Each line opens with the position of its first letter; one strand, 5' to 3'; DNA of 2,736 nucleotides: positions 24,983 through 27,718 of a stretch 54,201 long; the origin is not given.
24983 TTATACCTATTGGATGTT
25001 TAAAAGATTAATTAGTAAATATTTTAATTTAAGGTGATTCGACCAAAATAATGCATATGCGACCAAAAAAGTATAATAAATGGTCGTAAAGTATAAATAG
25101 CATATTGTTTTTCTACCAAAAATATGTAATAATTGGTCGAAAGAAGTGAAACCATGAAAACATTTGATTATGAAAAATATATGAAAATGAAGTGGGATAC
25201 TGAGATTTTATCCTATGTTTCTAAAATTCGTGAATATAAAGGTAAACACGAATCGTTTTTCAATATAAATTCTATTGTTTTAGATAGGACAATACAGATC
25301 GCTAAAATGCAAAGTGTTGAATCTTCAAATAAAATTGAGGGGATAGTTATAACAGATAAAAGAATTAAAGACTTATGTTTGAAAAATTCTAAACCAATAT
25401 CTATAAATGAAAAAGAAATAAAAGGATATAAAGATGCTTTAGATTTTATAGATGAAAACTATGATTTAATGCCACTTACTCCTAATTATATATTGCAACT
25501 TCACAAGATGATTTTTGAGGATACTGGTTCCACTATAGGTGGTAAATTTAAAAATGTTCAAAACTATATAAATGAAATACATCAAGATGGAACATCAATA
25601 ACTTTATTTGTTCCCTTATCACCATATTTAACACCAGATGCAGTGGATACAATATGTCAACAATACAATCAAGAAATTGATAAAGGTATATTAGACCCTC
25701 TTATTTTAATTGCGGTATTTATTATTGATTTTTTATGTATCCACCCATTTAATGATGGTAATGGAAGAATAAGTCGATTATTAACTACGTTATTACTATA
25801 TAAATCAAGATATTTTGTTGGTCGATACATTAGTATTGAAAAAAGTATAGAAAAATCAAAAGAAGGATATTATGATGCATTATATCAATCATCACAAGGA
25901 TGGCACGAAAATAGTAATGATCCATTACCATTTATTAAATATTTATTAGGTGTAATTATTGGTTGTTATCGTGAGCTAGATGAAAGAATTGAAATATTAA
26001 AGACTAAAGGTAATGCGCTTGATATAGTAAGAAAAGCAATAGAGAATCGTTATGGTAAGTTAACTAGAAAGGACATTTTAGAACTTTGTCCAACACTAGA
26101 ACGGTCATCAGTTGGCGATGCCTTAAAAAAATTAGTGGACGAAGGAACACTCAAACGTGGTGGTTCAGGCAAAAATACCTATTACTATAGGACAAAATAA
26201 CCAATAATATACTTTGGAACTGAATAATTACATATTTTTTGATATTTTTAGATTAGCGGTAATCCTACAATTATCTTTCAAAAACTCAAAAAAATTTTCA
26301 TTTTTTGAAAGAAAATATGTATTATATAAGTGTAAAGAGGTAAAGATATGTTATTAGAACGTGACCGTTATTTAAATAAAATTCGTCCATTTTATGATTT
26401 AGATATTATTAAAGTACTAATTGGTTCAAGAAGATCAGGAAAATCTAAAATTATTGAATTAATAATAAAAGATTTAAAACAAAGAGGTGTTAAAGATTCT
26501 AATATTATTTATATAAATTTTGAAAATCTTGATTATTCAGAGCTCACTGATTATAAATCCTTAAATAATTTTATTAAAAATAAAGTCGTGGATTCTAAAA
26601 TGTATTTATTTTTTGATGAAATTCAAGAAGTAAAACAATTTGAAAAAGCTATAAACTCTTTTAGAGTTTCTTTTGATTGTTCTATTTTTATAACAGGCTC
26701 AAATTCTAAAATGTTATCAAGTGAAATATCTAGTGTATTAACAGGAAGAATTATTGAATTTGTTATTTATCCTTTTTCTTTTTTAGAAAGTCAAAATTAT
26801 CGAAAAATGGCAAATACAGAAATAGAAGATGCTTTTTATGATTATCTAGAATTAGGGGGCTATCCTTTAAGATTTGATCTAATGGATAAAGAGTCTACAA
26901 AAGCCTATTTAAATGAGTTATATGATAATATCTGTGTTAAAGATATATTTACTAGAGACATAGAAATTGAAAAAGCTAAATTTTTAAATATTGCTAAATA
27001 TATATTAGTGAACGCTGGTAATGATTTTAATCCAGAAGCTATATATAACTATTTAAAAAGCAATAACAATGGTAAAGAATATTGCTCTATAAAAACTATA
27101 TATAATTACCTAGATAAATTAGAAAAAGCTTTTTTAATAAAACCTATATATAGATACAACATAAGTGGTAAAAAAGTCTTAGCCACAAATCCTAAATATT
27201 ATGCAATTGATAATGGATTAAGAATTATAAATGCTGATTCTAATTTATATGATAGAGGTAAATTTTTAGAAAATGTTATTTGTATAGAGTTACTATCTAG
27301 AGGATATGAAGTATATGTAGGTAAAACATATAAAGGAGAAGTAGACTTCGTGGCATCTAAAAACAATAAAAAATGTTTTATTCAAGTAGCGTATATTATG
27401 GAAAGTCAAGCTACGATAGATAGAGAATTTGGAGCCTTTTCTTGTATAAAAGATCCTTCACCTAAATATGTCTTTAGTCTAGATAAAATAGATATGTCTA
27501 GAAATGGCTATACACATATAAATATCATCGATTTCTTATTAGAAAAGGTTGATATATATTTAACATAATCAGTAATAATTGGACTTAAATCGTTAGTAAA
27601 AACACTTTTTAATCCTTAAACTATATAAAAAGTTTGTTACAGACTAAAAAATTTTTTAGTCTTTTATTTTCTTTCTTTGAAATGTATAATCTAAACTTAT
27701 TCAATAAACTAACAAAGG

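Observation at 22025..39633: Integrase-less 17.6-kb defence/accessory island inserted directly 3' of a tRNA-Asn/tRNA-Glu pair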

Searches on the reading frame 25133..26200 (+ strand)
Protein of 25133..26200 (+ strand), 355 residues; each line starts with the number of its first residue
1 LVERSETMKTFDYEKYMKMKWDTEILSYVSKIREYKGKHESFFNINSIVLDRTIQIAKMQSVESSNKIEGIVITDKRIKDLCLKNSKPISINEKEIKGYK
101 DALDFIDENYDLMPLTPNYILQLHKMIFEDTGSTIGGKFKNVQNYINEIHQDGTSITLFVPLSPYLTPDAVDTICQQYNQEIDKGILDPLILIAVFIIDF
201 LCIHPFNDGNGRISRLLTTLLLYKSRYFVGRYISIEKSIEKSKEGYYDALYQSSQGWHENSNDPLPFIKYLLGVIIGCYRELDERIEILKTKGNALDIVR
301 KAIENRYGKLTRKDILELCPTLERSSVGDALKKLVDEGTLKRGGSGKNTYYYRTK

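Call 6: search_protein_families(library=pfam, proteins=[window:25133-26200:+], max_evalue=0.01)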
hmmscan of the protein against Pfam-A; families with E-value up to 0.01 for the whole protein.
window:25133-26200:+ (355 aa): 1 family
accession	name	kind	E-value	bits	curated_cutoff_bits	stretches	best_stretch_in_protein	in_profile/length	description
PF02661.23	Fic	-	3.9e-19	69.7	24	1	114-222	1-93/93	Fic/DOC family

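Call 7: search_protein_families(library=padloc, proteins=[window:25133-26200:+], max_evalue=0.01)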
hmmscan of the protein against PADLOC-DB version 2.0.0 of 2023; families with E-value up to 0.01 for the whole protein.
window:25133-26200:+ (355 aa): 8 families
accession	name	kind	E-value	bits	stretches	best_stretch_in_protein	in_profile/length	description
PDLC03963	SoFic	-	4.1e-40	136.3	1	18-353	17-351/361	-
PDLC04966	PDC-S24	-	1.9e-16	58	1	111-255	228-370/497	-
PDLC04837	PDC-S04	-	1.7e-15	55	1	58-255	26-210/234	-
PDLC04836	PDC-S04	-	6.6e-14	49.7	1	64-218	32-183/244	-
PDLC04840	PDC-S04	-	2.7e-13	48.2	1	65-224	19-176/227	-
PDLC04839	PDC-S04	-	7.8e-13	46.6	1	91-253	34-186/205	-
PDLC04838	PDC-S04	-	5.2e-06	24.4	1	108-229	56-169/209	-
PDLC04841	PDC-S04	-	0.0018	16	0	198-253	204-253/292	-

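Call 58: search_protein_families(library=ncbifam, proteins=[window:25154-26200:+], max_evalue=0.001)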
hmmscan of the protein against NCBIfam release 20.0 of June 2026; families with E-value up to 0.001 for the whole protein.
window:25154-26200:+ (348 aa): 3 families
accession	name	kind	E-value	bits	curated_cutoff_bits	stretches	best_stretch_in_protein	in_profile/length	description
NF046030.1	ProtAdlyltaseSoFic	equivalog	8e-13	48.1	550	1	55-282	60-273/361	protein adenylyltransferase Fic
TIGR02613.1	mob_myst_B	hypoth_equivalog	2.5e-05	24.3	124.4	1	160-219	86-145/186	mobile mystery protein B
NF043028.1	T4SS_AnkX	equivalog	0.0004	18.7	1400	1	142-215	167-245/938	Dot/Icm T4SS effector AnkN/AnkX/LegA8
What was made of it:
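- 25133..26200 (+): Fic-domain protein (the collection's NCBI cluster representative is 348 aa, consistent with a start at 25154). It has the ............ motif and an N-terminal SNKIEG inhibitory-helix motif. SoFic-like. NCBIfam SoFic equivalog scores only 48 bits against a cut-off of 550 (call 58).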

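Call 64: find_related_loci(query=window:25154-26200:+, collection=metagenome_contigs, flank=5000)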
Query window:25154-26200:+ (348 aa) in metagenome_contigs; peptide patterns used: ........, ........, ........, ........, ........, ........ (x = any residue, [..] = any of these).
600 stretches matched a pattern (row limit reached: there are more); 589 encode a relative of the query (tblastn E <= 1e-3); the best 80 are kept; 80 distinct loci.
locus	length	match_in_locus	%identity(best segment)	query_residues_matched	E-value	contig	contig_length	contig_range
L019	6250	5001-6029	55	4-346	1e-129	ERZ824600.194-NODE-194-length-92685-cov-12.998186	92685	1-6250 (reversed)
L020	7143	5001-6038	53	1-346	6e-129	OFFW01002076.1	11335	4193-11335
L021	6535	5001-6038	53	1-346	6e-129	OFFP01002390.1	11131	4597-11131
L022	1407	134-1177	54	1-348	7e-138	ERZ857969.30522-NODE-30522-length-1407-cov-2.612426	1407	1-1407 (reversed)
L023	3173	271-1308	54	1-346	3e-127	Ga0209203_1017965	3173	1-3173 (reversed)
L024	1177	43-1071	53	4-346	9e-135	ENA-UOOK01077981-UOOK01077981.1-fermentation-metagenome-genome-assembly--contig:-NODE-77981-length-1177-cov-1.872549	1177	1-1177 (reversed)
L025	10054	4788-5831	51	1-348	2e-121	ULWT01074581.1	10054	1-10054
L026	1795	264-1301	52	1-346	5e-130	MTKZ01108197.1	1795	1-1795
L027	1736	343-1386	51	1-348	9e-130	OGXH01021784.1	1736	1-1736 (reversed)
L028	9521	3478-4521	51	1-348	9e-121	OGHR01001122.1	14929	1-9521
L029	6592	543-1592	50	1-347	1e-120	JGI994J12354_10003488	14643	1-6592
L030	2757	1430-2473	53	1-348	2e-125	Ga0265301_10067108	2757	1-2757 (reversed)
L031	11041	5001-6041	51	1-347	4e-120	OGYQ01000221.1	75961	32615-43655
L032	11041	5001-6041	50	1-347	4e-120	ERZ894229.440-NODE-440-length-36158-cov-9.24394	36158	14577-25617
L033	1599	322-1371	53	1-347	1e-129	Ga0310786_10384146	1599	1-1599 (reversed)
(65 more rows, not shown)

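Call 86: search_protein_families(library=phrogs, proteins=[window:25154-26200:+], max_evalue=0.001)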
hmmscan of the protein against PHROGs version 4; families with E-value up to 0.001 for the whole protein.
window:25154-26200:+ (348 aa): 5 families
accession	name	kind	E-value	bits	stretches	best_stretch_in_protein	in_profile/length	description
phrog_5978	-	unknown function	4.3e-65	221.2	1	7-347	10-355/364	-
phrog_11900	-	unknown function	1.1e-19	71.8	1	54-221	17-181/230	-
phrog_13548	-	unknown function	3.2e-09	37.3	1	54-275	69-276/379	-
phrog_23170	-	unknown function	1.8e-06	28.8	1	184-256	112-179/191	-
phrog_1123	-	unknown function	0.00065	20.5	0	281-346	25-89/112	-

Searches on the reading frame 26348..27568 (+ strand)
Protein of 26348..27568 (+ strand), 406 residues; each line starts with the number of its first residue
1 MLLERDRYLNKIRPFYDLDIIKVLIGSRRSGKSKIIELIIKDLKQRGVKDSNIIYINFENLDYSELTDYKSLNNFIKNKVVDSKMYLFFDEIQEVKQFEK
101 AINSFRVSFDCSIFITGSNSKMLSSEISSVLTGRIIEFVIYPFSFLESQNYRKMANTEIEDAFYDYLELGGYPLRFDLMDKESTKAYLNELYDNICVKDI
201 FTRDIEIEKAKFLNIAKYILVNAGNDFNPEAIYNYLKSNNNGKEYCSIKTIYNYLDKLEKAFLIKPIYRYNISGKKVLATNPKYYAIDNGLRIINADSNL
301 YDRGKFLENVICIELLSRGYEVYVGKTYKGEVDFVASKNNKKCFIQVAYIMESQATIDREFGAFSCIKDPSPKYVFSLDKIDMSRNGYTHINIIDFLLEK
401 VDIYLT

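Call 6: search_protein_families(library=pfam, proteins=[window:26348-27568:+], max_evalue=0.01)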
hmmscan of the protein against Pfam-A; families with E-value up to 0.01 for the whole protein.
window:26348-27568:+ (406 aa): 3 families
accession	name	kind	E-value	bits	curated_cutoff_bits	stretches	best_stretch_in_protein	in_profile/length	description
PF13173.12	AAA_14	-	4.5e-31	108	27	1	21-147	4-127/129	AAA domain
PF13635.12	DUF4143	-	3.9e-15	56.4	28.1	1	198-348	2-158/160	Domain of unknown function (DUF4143)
PF01637.24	ATPase_2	-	0.002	18.4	33.2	1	4-92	3-98/225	ATPase domain predominantly from Archaea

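Call 7: search_protein_families(library=padloc, proteins=[window:26348-27568:+], max_evalue=0.01)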
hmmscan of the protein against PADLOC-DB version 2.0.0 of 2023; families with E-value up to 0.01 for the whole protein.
window:26348-27568:+ (406 aa): 8 families
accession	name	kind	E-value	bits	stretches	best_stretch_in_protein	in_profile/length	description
PDLC04787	PDC-S01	-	2e-133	443.2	1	2-400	10-409/412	-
PDLC04789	PDC-S01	-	3.5e-37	126.3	1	20-361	18-352/375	-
PDLC04791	PDC-S01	-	7e-22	75.6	1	19-351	19-353/395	-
PDLC04790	PDC-S01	-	1.7e-13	48.1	1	23-317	31-327/422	-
PDLC04786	PDC-S01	-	9.6e-13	45.7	1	24-348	25-385/439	-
PDLC04792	PDC-S01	-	8.6e-11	39.1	2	23-154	23-157/452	-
PDLC04788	PDC-S01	-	5.6e-09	33.4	1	23-294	23-309/448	-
PDLC04140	mad8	-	5.9e-05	20.7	1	23-259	31-150/314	mads_8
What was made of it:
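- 26348..27568 (+): Second AAA_14 + DUF4143 ATPase (PDC-S01, subfamily PDLC04787). Calls 6, 7 (E 2e-133).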

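Call 58: search_protein_families(library=ncbifam, proteins=[window:26348-27568:+], max_evalue=0.001)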
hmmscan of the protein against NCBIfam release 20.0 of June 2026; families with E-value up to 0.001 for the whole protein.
window:26348-27568:+ (406 aa): 0 families

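Call 86: search_protein_families(library=phrogs, proteins=[window:26348-27568:+], max_evalue=0.001)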
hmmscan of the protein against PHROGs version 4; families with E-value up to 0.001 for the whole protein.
window:26348-27568:+ (406 aa): 0 families
